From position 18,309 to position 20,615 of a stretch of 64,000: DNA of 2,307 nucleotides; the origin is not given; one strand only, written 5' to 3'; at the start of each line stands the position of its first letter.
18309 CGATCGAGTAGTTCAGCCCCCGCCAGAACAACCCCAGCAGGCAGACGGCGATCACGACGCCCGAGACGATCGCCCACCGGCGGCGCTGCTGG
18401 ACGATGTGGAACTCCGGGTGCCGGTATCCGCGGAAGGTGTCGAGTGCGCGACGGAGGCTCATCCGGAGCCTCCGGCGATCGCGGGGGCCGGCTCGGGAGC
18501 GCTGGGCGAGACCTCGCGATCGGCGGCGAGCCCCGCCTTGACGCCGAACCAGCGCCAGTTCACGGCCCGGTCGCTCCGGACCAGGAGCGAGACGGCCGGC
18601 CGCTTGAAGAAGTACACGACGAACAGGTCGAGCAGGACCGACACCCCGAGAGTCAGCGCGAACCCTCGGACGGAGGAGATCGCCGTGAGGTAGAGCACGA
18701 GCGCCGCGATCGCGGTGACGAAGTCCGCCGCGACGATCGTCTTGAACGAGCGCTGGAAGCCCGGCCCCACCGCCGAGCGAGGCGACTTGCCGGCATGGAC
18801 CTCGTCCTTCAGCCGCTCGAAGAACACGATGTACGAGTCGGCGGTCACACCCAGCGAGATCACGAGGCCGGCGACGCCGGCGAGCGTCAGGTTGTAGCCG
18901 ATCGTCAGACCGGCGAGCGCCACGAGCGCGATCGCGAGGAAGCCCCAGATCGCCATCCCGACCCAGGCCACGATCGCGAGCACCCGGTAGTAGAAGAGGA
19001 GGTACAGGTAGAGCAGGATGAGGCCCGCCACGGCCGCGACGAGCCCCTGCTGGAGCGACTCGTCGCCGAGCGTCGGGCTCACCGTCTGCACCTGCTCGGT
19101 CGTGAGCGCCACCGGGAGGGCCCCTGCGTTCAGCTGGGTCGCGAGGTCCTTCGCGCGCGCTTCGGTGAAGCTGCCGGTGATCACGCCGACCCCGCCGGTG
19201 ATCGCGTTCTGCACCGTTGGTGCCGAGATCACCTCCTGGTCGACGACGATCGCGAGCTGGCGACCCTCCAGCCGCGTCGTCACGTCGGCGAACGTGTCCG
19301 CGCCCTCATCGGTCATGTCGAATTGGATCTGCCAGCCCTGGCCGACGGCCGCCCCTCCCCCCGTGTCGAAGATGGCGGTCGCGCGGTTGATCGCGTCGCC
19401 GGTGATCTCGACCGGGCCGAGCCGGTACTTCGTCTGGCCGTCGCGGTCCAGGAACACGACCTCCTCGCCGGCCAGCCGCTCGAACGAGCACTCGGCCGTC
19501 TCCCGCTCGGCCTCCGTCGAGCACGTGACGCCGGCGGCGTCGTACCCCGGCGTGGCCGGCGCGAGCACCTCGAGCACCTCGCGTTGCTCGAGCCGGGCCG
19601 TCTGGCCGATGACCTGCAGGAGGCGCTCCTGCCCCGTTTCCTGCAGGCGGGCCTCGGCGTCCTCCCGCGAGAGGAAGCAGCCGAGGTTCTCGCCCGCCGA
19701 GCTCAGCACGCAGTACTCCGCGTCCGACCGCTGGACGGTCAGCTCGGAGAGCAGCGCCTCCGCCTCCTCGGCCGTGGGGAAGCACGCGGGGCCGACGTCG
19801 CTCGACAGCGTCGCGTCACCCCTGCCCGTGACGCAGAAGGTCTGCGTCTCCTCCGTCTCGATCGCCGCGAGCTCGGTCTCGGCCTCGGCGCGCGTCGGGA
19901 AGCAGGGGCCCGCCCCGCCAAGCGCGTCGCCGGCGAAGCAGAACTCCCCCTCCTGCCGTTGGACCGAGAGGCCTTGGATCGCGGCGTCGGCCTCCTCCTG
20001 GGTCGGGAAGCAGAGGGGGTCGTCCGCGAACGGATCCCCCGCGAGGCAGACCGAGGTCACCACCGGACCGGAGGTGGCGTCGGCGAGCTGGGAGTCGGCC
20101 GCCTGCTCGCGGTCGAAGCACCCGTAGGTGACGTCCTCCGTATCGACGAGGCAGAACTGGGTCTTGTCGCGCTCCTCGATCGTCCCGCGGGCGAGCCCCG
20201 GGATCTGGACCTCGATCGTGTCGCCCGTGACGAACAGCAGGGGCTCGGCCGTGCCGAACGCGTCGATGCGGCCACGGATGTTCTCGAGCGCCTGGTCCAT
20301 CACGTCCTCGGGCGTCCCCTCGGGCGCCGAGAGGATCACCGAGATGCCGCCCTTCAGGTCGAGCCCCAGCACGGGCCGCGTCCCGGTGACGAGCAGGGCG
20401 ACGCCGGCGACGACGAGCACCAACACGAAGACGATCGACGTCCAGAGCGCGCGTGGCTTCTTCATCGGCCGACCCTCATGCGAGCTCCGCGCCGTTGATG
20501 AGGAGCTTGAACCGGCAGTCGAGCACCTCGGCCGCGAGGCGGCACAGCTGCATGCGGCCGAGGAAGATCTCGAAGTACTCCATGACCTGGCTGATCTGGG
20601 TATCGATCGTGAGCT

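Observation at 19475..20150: SecD periplasmic head contains about five tandem Cys-pair repeats (C-x9-14-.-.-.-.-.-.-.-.)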

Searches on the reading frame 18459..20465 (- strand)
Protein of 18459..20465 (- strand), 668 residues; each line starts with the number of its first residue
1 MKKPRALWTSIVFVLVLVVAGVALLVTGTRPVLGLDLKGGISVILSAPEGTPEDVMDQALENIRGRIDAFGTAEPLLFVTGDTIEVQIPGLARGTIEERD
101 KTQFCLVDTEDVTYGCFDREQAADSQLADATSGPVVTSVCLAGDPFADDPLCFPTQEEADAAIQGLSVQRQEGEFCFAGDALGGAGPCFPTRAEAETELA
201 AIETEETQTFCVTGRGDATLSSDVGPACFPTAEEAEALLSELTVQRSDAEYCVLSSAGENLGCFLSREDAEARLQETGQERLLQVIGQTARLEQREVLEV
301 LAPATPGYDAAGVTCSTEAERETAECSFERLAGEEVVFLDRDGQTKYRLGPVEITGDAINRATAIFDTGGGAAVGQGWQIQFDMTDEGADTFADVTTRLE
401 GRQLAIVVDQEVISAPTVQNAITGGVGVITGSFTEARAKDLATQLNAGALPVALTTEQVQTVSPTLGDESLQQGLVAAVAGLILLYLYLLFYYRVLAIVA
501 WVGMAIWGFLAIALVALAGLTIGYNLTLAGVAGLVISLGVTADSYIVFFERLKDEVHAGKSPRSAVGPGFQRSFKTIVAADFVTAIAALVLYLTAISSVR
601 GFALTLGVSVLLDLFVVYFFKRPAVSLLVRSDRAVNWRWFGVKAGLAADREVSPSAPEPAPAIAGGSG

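Call 3: search_protein_families(library=pfam, proteins=[window:18459-20465:-], max_evalue=0.01)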
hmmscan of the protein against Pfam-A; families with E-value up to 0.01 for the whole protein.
window:18459-20465:- (668 aa): 5 families
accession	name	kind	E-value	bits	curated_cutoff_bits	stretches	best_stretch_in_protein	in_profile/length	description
PF22599.2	SecDF_P1_head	-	1e-28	100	27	1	340-452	6-114/114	SecDF, P1 head subdomain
PF03176.21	MMPL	-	3e-11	43.3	20.5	1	471-629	142-302/333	MMPL family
PF02355.23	SecD_SecF_C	-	1.8e-10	41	20.5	1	454-626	13-184/189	Protein export membrane protein SecD/SecF, C-terminal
PF21760.3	SecD_1st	-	1.7e-09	37.5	27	1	56-91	1-37/60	Protein translocase subunit SecDF, P1 domain, N-terminal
PF00873.25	ACR_tran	-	0.00051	18.3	28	0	452-635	316-496/1021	AcrB/AcrD/AcrF family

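Call 4: search_protein_families(library=ncbifam, proteins=[window:18459-20465:-], max_evalue=0.01)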
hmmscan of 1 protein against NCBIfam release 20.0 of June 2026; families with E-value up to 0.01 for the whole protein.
window:18459-20465:- (668 aa): 27 families (the best 25 are shown)
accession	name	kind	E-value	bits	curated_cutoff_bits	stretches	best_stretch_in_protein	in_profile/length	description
TIGR01129.1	secD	equivalog_domain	2.2e-93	313.6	244.4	2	279-623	77-395/397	protein translocase subunit SecD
NF009583.0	PRK13024.1-3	subfamily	5.8e-90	302.4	721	2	279-632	110-435/755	protein translocase subunit SecDF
NF009585.0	PRK13024.1-5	equivalog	5e-60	203.5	1037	1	353-635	382-654/993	protein translocase subunit SecDF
NF011315.0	PRK14726.1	equivalog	5e-60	203.5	1249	1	378-633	278-529/855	protein translocase subunit SecDF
TIGR00916.1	2A0604s01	subfamily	2.1e-57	194.4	148.6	1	385-616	2-229/231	SecD/SecF family protein translocase subunit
NF009581.0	PRK13024.1-1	equivalog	2.2e-51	174.9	1058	2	409-644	195-427/752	protein translocase subunit SecDF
NF009584.0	PRK13024.1-4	equivalog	2.6e-45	155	1171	1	409-643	193-428/759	protein translocase subunit SecDF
NF009580.0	PRK13023.1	equivalog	2.9e-40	138.2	1153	1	354-632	182-451/775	protein translocase subunit SecDF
NF009545.0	PRK12933.1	equivalog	4.3e-39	134.5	728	1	406-631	375-596/604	protein translocase subunit SecD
NF009582.0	PRK13024.1-2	equivalog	3.6e-35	121.2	723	1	403-632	266-491/859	protein translocase subunit SecDF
NF006218.0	PRK08343.1-4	subfamily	3.1e-34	118.5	383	2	373-627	131-383/392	preprotein translocase subunit SecD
NF009540.0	PRK12911.1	equivalog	8.8e-30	102.8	1878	1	400-621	838-1054/1403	bifunctional preprotein translocase subunit SecD/SecF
NF006216.0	PRK08343.1-2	equivalog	5e-24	85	519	2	435-617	309-490/506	preprotein translocase subunit SecD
NF046001.1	SecDF_plasm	equivalog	1.7e-21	76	500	1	429-632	309-507/878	protein translocase subunit SecDF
TIGR00966.2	transloc_SecF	equivalog_domain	2.3e-15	56.8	160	1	418-610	72-261/279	protein translocase subunit SecF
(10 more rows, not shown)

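Call 14: find_homologous_proteins(query=window:18459-20465:-, max_evalue=1e-40)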
Query window:18459-20465:- (668 aa): 1303 proteins with E <= 1e-40 among 8000 candidates; the best 120 are listed.
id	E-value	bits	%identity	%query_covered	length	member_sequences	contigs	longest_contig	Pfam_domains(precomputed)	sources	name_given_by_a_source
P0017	0.0e+0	1451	100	100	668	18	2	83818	PF21760.4,PF03176.22,PF22599.3,PF02355.23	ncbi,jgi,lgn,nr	ncbi:MAG TPA: protein translocase subunit SecD [Actinomycetota bacterium]|jgi:preprotein translocase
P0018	0.0e+0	1333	90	100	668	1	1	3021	PF21760.4,PF03176.22,PF22599.3,PF02355.23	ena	-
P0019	0.0e+0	1329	90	100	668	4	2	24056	PF21760.4,PF03176.22,PF22599.3,PF02355.23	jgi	jgi:preprotein translocase subunit SecD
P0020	0.0e+0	1274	88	100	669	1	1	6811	PF21760.4,PF03176.22,PF22599.3,PF02355.23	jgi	jgi:preprotein translocase subunit SecD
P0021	0.0e+0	1267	86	100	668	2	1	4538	PF21760.4,PF03176.22,PF22599.3,PF02355.23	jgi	jgi:preprotein translocase subunit SecD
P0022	0.0e+0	1259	86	100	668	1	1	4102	PF21760.4,PF03176.22,PF22599.3,PF02355.23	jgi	jgi:preprotein translocase subunit SecD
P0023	0.0e+0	1254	85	100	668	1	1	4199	PF21760.4,PF03176.22,PF22599.3,PF02355.23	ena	-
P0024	0.0e+0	1247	85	100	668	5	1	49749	PF21760.4,PF03176.22,PF22599.3,PF02355.23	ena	-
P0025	0.0e+0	1226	84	97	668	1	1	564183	PF21760.4,PF03176.22,PF22599.3,PF02355.23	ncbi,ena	-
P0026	0.0e+0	1200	82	100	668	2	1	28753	PF21760.4,PF03176.22,PF22599.3,PF02355.23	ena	-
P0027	0.0e+0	1088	76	97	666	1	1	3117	PF21760.4,PF03176.22,PF22599.3,PF02355.23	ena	-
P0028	0.0e+0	1057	75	100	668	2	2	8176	PF21760.4,PF03176.22,PF22599.3,PF02355.23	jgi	jgi:preprotein translocase subunit SecD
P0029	0.0e+0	1056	75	100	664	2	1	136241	PF21760.4,PF03176.22,PF22599.3,PF02355.23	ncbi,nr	ncbi:MAG TPA: protein translocase subunit SecD [Actinomycetota bacterium]|nr:protein translocase sub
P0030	0.0e+0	1053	75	97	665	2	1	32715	PF21760.4,PF03176.22,PF22599.3,PF02355.23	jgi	jgi:preprotein translocase subunit SecD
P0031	0.0e+0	1049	73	100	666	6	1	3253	PF21760.4,PF03176.22,PF22599.3,PF02355.23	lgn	-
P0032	0.0e+0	1049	74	100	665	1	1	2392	PF21760.4,PF03176.22,PF22599.3,PF02355.23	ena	-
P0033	0.0e+0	1039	74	97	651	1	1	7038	PF21760.4,PF03176.22,PF22599.3,PF02355.23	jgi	jgi:preprotein translocase subunit SecD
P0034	0.0e+0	1033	73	98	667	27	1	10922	PF21760.4,PF03176.22,PF22599.3,PF02355.23,PF00873.26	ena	-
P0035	0.0e+0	1033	73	100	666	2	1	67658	PF21760.4,PF03176.22,PF22599.3,PF02355.23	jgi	jgi:preprotein translocase subunit SecD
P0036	0.0e+0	1031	72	100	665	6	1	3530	PF21760.4,PF03176.22,PF22599.3,PF02355.23,PF00873.26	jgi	-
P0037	0.0e+0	1031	74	96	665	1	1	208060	PF21760.4,PF03176.22,PF22599.3,PF02355.23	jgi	jgi:preprotein translocase subunit SecD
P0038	0.0e+0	1022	73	100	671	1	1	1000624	PF21760.4,PF03176.22,PF22599.3,PF02355.23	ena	-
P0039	0.0e+0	1021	71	100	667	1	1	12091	PF21760.4,PF03176.22,PF22599.3,PF02355.23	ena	-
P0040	0.0e+0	1017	72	100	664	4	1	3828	PF21760.4,PF03176.22,PF22599.3,PF02355.23,PF00873.26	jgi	-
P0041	0.0e+0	1015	72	100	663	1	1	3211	PF21760.4,PF03176.22,PF22599.3,PF02355.23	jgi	jgi:preprotein translocase subunit SecD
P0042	0.0e+0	1014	71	100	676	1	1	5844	PF21760.4,PF03176.22,PF22599.3,PF02355.23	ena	-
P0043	0.0e+0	1014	72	98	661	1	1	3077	PF21760.4,PF03176.22,PF22599.3,PF02355.23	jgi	jgi:preprotein translocase subunit SecD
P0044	0.0e+0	1013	71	100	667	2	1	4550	PF21760.4,PF03176.22,PF22599.3,PF02355.23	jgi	jgi:preprotein translocase subunit SecD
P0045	3.7e-298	1008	70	100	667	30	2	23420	PF21760.4,PF03176.22,PF22599.3,PF02355.23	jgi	-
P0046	1.7e-297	1006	70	100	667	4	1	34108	PF21760.4,PF03176.22,PF22599.3,PF02355.23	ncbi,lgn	ncbi:MAG: protein translocase subunit SecD [Actinomycetota bacterium]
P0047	2.5e-297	1006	72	97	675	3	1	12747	PF21760.4,PF03176.22,PF22599.3,PF02355.23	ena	-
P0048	3.2e-297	1005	71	100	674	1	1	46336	PF21760.4,PF03176.22,PF22599.3,PF02355.23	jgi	jgi:preprotein translocase subunit SecD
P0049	3.3e-297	1005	70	100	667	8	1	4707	PF21760.4,PF03176.22,PF22599.3,PF02355.23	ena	-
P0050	5.8e-297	1004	70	100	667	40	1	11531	PF21760.4,PF03176.22,PF22599.3,PF02355.23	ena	-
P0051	7.0e-297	1004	70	100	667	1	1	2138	PF21760.4,PF03176.22,PF22599.3,PF02355.23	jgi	jgi:preprotein translocase subunit SecD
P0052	1.4e-296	1003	70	100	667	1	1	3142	PF21760.4,PF03176.22,PF22599.3,PF02355.23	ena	-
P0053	1.9e-296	1003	70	100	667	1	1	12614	PF21760.4,PF03176.22,PF22599.3,PF02355.23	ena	-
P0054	3.9e-296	1002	70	100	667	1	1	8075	PF21760.4,PF03176.22,PF22599.3,PF02355.23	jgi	jgi:preprotein translocase subunit SecD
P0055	1.1e-295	1000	70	100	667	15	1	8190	PF21760.4,PF03176.22,PF22599.3,PF02355.23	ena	-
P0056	1.3e-295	1000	70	100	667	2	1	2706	PF21760.4,PF03176.22,PF22599.3,PF02355.23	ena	-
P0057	1.4e-295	1000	70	100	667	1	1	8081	PF21760.4,PF03176.22,PF22599.3,PF02355.23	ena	-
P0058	1.5e-295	1000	70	100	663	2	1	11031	PF21760.4,PF03176.22,PF22599.3,PF02355.23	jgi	-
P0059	2.4e-295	999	70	100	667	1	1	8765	PF21760.4,PF03176.22,PF22599.3,PF02355.23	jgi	jgi:preprotein translocase subunit SecD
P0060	3.3e-295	999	69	100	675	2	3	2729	PF21760.4,PF03176.22,PF22599.3,PF02355.23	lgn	-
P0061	1.6e-294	996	70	100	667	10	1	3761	PF21760.4,PF03176.22,PF22599.3,PF02355.23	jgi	jgi:preprotein translocase subunit SecD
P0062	1.7e-294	996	70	100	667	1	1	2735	PF21760.4,PF03176.22,PF22599.3,PF02355.23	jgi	-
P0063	1.6e-293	993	70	100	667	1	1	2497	PF21760.4,PF03176.22,PF22599.3,PF02355.23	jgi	-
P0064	1.6e-293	993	69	100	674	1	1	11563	PF21760.4,PF03176.22,PF22599.3,PF02355.23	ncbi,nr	ncbi:MAG TPA: protein translocase subunit SecD [Actinomycetota bacterium]|nr:protein translocase sub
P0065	9.4e-293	990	69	100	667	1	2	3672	PF21760.4,PF03176.22,PF22599.3,PF02355.23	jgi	jgi:preprotein translocase subunit SecD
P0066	1.3e-292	990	69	100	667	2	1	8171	PF21760.4,PF03176.22,PF22599.3,PF02355.23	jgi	jgi:preprotein translocase subunit SecD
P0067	1.1e-291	987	69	100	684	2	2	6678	PF21760.4,PF03176.22,PF22599.3,PF02355.23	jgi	jgi:preprotein translocase subunit SecD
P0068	2.3e-291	986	69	100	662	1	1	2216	PF21760.4,PF03176.22,PF22599.3,PF02355.23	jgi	jgi:preprotein translocase subunit SecD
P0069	2.5e-291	986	68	100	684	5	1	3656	PF21760.4,PF03176.22,PF22599.3,PF02355.23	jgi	-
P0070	4.3e-291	985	69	100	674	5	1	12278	PF21760.4,PF03176.22,PF22599.3,PF02355.23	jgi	-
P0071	6.6e-291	984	70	97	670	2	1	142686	PF21760.4,PF03176.22,PF22599.3,PF02355.23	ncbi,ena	-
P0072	1.5e-290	983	69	100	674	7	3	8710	PF21760.4,PF03176.22,PF22599.3,PF02355.23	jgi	jgi:preprotein translocase subunit SecD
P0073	3.4e-290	982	69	100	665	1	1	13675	PF21760.4,PF03176.22,PF22599.3,PF02355.23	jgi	jgi:preprotein translocase subunit SecD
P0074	4.3e-290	982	69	100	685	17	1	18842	PF21760.4,PF03176.22,PF22599.3,PF02355.23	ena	-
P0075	1.2e-289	980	68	100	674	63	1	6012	PF21760.4,PF03176.22,PF22599.3,PF02355.23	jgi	jgi:preprotein translocase subunit SecD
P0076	1.4e-289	980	68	100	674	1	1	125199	PF21760.4,PF03176.22,PF22599.3,PF02355.23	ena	-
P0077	4.8e-289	978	68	100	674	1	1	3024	PF21760.4,PF03176.22,PF22599.3,PF02355.23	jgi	jgi:preprotein translocase subunit SecD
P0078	6.0e-289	978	69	100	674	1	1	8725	PF21760.4,PF03176.22,PF22599.3,PF02355.23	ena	-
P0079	7.0e-289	978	68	100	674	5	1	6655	PF21760.4,PF03176.22,PF22599.3,PF02355.23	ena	-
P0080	9.6e-289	977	68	100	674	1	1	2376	PF21760.4,PF03176.22,PF22599.3,PF02355.23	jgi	-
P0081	1.1e-288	977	68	100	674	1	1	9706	PF21760.4,PF03176.22,PF22599.3,PF02355.23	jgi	jgi:preprotein translocase subunit SecD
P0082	1.2e-288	977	74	92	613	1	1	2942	PF21760.4,PF03176.22,PF22599.3,PF02355.23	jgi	jgi:preprotein translocase subunit SecD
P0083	1.3e-288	977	68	100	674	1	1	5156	PF21760.4,PF03176.22,PF22599.3,PF02355.23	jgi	jgi:preprotein translocase subunit SecD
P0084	1.6e-288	977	68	100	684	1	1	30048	PF21760.4,PF03176.22,PF22599.3,PF02355.23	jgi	jgi:preprotein translocase subunit SecD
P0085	1.6e-288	977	68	100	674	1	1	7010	PF21760.4,PF03176.22,PF22599.3,PF02355.23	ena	-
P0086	4.5e-288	975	68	100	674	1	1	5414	PF21760.4,PF03176.22,PF22599.3,PF02355.23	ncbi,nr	ncbi:MAG TPA: protein translocase subunit SecD [Actinomycetota bacterium]|nr:protein translocase sub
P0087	4.6e-288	975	68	100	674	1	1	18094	PF21760.4,PF03176.22,PF22599.3,PF02355.23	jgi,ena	jgi:preprotein translocase subunit SecD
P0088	6.4e-288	975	68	100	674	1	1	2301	PF21760.4,PF03176.22,PF22599.3,PF02355.23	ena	-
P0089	6.9e-288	974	68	100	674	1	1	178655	PF21760.4,PF03176.22,PF22599.3,PF02355.23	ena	-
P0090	9.8e-288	974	68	100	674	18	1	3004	PF21760.4,PF03176.22,PF22599.3,PF02355.23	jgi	jgi:preprotein translocase subunit SecD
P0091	1.1e-287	974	68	100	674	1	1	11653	PF21760.4,PF03176.22,PF22599.3,PF02355.23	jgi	jgi:preprotein translocase subunit SecD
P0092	1.6e-287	973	68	100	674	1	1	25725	PF21760.4,PF03176.22,PF22599.3,PF02355.23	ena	-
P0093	1.6e-287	973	68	100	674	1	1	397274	PF21760.4,PF03176.22,PF22599.3,PF02355.23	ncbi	-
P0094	2.3e-287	973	68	100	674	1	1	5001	PF21760.4,PF03176.22,PF22599.3,PF02355.23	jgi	jgi:preprotein translocase subunit SecD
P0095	3.8e-287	972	68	100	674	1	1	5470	PF21760.4,PF03176.22,PF22599.3,PF02355.23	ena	-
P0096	4.3e-287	972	68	100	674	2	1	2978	PF21760.4,PF03176.22,PF22599.3,PF02355.23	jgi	jgi:preprotein translocase subunit SecD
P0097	5.7e-287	971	68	100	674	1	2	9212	PF21760.4,PF03176.22,PF22599.3,PF02355.23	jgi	jgi:preprotein translocase subunit SecD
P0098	5.9e-287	971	68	100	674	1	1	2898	PF21760.4,PF03176.22,PF22599.3,PF02355.23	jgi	jgi:preprotein translocase subunit SecD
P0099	6.1e-287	971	68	100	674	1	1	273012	PF21760.4,PF03176.22,PF22599.3,PF02355.23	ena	-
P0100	6.4e-287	971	68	100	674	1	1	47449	PF21760.4,PF03176.22,PF22599.3,PF02355.23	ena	-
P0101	6.4e-287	971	68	100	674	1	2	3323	PF21760.4,PF03176.22,PF22599.3,PF02355.23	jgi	jgi:preprotein translocase subunit SecD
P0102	6.9e-287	971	67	100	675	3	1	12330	PF21760.4,PF03176.22,PF22599.3,PF02355.23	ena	-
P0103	7.1e-287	971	68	100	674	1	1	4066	PF21760.4,PF03176.22,PF22599.3,PF02355.23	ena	-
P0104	8.1e-287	971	68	100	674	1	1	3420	PF21760.4,PF03176.22,PF22599.3,PF02355.23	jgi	-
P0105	8.5e-287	971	68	100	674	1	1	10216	PF21760.4,PF03176.22,PF22599.3,PF02355.23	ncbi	-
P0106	8.9e-287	971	68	100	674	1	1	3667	PF21760.4,PF03176.22,PF22599.3,PF02355.23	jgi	jgi:preprotein translocase subunit SecD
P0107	9.0e-287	971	67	100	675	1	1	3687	PF21760.4,PF03176.22,PF22599.3,PF02355.23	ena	-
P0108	9.2e-287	971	68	100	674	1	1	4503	PF21760.4,PF03176.22,PF22599.3,PF02355.23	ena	-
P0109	1.0e-286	971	68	100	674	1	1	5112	PF21760.4,PF03176.22,PF22599.3,PF02355.23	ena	-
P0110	1.2e-286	970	68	100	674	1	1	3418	PF21760.4,PF03176.22,PF22599.3,PF02355.23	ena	-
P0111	1.2e-286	970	68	100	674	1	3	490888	PF21760.4,PF03176.22,PF22599.3,PF02355.23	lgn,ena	-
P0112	1.3e-286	970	67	100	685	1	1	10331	PF21760.4,PF03176.22,PF22599.3,PF02355.23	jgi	jgi:protein-export membrane protein SecD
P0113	1.3e-286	970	68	100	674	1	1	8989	PF21760.4,PF03176.22,PF22599.3,PF02355.23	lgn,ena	-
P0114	1.4e-286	970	68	100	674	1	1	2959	PF21760.4,PF03176.22,PF22599.3,PF02355.23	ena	-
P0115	1.4e-286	970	70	100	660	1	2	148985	PF21760.4,PF03176.22,PF22599.3,PF02355.23,PF00873.26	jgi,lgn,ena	-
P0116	1.8e-286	970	68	100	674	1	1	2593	PF21760.4,PF03176.22,PF22599.3,PF02355.23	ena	-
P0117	1.8e-286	970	68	100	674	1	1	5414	PF21760.4,PF03176.22,PF22599.3,PF02355.23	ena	-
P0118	1.8e-286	970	68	100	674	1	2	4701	PF21760.4,PF03176.22,PF22599.3,PF02355.23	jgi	jgi:preprotein translocase subunit SecD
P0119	1.9e-286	970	67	100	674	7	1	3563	PF21760.4,PF03176.22,PF22599.3,PF02355.23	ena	-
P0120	2.0e-286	970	68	100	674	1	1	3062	PF21760.4,PF03176.22,PF22599.3,PF02355.23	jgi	-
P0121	2.2e-286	969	67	100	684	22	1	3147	PF21760.4,PF03176.22,PF22599.3,PF02355.23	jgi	-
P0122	2.4e-286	969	68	100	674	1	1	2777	PF21760.4,PF03176.22,PF22599.3,PF02355.23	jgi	-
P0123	2.4e-286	969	69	97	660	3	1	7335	PF21760.4,PF03176.22,PF22599.3,PF02355.23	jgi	-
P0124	2.6e-286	969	67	100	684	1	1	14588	PF21760.4,PF03176.22,PF22599.3,PF02355.23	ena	-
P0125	2.7e-286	969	68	100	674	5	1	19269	PF21760.4,PF03176.22,PF22599.3,PF02355.23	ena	-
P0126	3.0e-286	969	68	100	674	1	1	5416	PF21760.4,PF03176.22,PF22599.3,PF02355.23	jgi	jgi:preprotein translocase subunit SecD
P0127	3.8e-286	969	68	100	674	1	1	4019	PF21760.4,PF03176.22,PF22599.3,PF02355.23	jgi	jgi:preprotein translocase subunit SecD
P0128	4.1e-286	969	68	100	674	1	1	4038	PF21760.4,PF03176.22,PF22599.3,PF02355.23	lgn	-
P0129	4.1e-286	969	68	100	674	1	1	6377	PF21760.4,PF03176.22,PF22599.3,PF02355.23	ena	-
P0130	4.1e-286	969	68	100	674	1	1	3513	PF21760.4,PF03176.22,PF22599.3,PF02355.23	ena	-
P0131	4.4e-286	968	68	100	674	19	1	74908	PF21760.4,PF03176.22,PF22599.3,PF02355.23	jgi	jgi:preprotein translocase subunit SecD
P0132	4.6e-286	968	68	100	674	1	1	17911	PF21760.4,PF03176.22,PF22599.3,PF02355.23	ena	-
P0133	5.3e-286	968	68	100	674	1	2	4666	PF21760.4,PF03176.22,PF22599.3,PF02355.23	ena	-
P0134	5.5e-286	968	68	100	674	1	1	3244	PF21760.4,PF03176.22,PF22599.3,PF02355.23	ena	-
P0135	5.6e-286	968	68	100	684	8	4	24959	PF21760.4,PF03176.22,PF22599.3,PF02355.23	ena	-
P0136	5.9e-286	968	68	100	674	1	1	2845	PF21760.4,PF03176.22,PF22599.3,PF02355.23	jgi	-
